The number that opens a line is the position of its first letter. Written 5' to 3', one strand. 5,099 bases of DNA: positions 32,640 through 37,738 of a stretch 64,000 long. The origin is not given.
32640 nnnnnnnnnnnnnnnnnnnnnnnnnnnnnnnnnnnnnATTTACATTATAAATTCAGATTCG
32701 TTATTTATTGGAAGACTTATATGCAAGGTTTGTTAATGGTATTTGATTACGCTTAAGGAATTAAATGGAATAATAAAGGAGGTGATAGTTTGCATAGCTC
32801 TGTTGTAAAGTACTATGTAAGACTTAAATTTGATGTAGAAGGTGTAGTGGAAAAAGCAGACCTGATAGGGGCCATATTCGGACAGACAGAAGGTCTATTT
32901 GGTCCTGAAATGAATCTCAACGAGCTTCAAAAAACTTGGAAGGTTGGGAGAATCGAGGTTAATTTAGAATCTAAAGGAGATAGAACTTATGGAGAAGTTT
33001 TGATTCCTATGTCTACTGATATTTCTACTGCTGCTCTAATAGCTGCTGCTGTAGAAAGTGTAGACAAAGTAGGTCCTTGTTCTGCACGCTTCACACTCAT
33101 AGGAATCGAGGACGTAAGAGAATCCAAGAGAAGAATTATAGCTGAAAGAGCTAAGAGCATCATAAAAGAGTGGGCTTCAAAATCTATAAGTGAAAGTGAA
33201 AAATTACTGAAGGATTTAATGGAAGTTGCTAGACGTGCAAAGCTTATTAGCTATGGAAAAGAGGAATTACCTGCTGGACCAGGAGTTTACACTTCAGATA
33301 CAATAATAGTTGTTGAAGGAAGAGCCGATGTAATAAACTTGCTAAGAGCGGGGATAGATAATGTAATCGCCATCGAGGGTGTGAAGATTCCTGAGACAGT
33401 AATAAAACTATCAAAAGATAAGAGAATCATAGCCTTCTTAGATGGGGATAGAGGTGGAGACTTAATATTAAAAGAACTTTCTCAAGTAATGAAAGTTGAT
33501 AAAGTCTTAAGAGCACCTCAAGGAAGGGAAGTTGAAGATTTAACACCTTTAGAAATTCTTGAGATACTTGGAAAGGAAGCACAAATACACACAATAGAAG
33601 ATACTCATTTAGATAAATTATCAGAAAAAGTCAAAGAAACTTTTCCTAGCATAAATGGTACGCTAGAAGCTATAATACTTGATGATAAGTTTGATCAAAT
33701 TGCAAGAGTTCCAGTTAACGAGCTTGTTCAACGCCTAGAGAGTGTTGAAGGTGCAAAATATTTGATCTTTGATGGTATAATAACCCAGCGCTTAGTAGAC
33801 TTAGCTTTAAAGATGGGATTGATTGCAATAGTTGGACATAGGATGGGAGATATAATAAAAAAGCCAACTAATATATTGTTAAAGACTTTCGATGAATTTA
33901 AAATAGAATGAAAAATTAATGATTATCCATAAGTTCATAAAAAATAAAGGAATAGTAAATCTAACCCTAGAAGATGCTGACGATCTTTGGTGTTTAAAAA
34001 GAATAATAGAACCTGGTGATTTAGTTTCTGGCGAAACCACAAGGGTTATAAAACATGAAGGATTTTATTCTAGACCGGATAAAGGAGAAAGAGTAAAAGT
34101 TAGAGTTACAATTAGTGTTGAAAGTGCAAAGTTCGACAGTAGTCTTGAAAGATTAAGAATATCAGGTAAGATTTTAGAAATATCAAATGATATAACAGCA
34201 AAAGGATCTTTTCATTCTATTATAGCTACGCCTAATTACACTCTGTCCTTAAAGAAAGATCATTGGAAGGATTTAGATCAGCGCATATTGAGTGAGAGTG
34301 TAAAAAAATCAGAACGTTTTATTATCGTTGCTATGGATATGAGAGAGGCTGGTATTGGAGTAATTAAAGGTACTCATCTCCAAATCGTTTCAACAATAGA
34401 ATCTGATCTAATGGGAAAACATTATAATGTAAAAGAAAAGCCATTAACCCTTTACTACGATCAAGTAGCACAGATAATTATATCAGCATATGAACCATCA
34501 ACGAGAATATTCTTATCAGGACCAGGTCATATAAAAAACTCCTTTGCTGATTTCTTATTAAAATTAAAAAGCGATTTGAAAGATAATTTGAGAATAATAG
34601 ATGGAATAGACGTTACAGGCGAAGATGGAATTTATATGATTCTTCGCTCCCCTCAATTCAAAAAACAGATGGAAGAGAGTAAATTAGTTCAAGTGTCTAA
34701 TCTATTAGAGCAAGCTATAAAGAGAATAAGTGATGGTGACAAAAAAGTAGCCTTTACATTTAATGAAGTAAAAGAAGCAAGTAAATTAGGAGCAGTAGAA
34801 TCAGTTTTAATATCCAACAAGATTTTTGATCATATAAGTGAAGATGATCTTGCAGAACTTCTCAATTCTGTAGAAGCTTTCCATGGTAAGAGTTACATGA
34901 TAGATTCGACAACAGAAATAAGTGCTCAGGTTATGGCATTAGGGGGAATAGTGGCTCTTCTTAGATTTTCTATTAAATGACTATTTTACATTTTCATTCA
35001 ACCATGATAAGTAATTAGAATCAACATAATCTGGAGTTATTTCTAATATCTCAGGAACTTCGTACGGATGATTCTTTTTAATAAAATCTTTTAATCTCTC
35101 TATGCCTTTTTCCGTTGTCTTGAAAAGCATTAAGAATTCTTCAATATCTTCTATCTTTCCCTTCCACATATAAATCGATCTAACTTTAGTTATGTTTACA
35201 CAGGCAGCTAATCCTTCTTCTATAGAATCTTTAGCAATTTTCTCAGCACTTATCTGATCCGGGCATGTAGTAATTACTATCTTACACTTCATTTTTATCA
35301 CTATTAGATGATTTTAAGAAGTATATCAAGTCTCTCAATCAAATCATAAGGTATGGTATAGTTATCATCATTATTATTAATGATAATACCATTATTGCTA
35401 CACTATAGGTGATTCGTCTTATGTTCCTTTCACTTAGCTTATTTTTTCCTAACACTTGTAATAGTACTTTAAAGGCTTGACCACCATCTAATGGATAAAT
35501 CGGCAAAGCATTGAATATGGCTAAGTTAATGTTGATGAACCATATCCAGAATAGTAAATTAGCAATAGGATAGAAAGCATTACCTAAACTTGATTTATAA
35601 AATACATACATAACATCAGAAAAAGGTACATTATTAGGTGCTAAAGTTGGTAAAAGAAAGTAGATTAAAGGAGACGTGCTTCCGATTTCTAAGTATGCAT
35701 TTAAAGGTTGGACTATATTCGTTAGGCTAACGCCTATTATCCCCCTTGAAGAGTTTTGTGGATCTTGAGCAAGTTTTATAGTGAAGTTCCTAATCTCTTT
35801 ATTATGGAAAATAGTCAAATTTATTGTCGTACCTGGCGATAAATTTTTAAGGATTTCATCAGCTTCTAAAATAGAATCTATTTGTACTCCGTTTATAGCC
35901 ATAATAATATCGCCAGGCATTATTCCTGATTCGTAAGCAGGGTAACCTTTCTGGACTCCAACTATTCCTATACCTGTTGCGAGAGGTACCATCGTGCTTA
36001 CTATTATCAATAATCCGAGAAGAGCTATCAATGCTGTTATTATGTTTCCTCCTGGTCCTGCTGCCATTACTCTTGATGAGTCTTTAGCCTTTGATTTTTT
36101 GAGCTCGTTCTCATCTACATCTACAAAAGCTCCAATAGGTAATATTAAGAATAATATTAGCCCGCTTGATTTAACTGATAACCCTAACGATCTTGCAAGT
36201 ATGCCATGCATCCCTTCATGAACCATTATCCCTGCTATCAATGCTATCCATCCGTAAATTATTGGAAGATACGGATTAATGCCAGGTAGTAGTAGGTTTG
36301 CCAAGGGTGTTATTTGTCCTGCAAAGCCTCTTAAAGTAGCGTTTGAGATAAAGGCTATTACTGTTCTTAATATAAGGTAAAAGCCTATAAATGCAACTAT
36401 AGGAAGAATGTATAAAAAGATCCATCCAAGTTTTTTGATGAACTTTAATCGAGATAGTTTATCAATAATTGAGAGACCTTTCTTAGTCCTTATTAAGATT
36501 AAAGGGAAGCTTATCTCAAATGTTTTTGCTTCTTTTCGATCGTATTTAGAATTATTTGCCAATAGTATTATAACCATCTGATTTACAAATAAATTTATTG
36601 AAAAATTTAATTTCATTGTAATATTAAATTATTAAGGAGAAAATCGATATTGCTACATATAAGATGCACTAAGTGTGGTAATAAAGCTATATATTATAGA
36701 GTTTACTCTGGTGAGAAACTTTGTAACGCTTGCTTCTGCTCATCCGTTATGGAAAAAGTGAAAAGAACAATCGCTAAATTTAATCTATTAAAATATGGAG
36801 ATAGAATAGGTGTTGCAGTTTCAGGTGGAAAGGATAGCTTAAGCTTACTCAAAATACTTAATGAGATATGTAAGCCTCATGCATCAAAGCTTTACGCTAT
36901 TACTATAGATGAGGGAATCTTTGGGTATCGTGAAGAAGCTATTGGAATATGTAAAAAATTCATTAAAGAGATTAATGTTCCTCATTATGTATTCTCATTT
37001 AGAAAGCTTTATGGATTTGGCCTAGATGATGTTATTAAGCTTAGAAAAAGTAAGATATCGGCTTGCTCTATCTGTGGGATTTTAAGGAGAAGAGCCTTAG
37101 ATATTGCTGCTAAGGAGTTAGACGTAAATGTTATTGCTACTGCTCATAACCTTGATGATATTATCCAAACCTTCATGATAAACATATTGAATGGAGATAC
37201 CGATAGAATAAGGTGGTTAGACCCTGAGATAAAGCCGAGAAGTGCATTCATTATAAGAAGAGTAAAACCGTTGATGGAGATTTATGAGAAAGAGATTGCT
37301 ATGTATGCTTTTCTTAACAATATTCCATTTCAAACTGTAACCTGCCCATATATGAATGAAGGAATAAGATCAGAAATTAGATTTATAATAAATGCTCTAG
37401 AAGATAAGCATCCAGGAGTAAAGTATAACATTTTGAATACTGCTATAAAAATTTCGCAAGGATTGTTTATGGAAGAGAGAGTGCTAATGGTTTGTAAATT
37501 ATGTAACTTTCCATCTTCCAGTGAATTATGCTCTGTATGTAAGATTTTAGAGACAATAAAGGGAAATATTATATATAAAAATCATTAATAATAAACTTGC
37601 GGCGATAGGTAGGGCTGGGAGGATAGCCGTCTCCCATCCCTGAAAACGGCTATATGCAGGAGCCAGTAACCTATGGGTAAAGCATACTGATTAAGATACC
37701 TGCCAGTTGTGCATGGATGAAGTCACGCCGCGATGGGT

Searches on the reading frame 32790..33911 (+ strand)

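Call 42: search_protein_families(library=pfam, proteins=[window:32790-33911:+], max_evalue=0.0001)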
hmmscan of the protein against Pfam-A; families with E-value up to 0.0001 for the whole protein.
window:32790-33911:+ (373 aa): 3 families
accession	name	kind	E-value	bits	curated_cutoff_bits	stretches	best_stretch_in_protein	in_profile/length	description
PF13662.12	Toprim_4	-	2.9e-11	43.9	25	1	170-234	1-74/85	Toprim domain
PF01751.28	Toprim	-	1.2e-08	35.5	23.1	1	171-242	1-86/96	Toprim domain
PF13155.12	Toprim_2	-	2.3e-08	34.7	22.1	1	173-248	1-84/88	Toprim-like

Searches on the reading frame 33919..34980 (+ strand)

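Call 42: search_protein_families(library=pfam, proteins=[window:33919-34980:+], max_evalue=0.0001)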
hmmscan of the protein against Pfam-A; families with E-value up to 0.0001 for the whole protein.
window:33919-34980:+ (353 aa): 3 families
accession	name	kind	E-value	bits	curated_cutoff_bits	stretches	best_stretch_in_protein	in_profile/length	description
PF03463.20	eRF1_1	-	1.7e-24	86.6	23.8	1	8-127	11-122/123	eRF1 domain 1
PF03465.20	eRF1_3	-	1.2e-14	55.1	25.8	1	257-352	2-106/106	eRF1 domain 3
PF03464.20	eRF1_2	-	2.1e-06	28.5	27.1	1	134-243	2-125/133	eRF1 domain 2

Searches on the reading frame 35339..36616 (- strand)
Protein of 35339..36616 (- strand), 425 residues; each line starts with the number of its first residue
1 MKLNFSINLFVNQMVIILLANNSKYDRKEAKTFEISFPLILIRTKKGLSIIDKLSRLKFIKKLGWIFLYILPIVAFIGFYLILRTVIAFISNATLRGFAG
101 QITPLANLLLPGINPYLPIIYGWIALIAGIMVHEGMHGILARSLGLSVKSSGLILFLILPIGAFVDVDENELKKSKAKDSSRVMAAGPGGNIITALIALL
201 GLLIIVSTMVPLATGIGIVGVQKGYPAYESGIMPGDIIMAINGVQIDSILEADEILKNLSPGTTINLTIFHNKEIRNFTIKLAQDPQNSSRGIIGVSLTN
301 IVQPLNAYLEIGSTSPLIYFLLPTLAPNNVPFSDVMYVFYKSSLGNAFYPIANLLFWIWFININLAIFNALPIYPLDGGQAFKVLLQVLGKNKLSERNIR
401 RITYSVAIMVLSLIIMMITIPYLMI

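Call 42: search_protein_families(library=pfam, proteins=[window:35339-36616:-], max_evalue=0.0001)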
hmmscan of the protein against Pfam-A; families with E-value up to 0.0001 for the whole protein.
window:35339-36616:- (425 aa): 4 families
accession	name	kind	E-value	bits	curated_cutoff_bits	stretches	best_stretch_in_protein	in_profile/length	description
PF02163.28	Peptidase_M50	-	1.9e-27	96.5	27.2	1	123-411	3-218/221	Peptidase family M50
PF13180.12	PDZ_2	-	1e-12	48.6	27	1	209-282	7-80/80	PDZ domain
PF17820.7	PDZ_6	-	3.2e-10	40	27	1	218-269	2-52/54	PDZ domain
PF00595.29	PDZ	-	6.5e-07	30.1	23.2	1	213-269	24-80/81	PDZ domain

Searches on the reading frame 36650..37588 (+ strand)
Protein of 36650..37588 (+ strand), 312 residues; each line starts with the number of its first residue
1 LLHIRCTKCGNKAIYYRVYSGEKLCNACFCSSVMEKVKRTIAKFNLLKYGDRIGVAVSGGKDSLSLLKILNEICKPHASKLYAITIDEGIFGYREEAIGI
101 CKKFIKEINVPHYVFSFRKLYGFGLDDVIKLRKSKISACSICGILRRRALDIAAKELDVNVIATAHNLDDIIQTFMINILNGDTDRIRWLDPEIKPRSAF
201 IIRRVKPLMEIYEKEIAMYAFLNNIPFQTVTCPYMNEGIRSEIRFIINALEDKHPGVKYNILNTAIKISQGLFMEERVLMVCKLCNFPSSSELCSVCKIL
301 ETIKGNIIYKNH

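Call 42: search_protein_families(library=pfam, proteins=[window:36650-37588:+], max_evalue=0.0001)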
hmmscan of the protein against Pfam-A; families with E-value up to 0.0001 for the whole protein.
window:36650-37588:+ (312 aa): 2 families
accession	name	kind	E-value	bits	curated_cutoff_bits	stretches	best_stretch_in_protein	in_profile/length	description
PF01171.26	ATP_bind_3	-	2.4e-17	63.7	27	1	53-228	2-164/182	PP-loop family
PF22082.2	TtuA_LIM_N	-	7.8e-07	29.5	27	1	5-30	1-26/26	2-thiouridine synthetase TtuA, N-terminal LIM domain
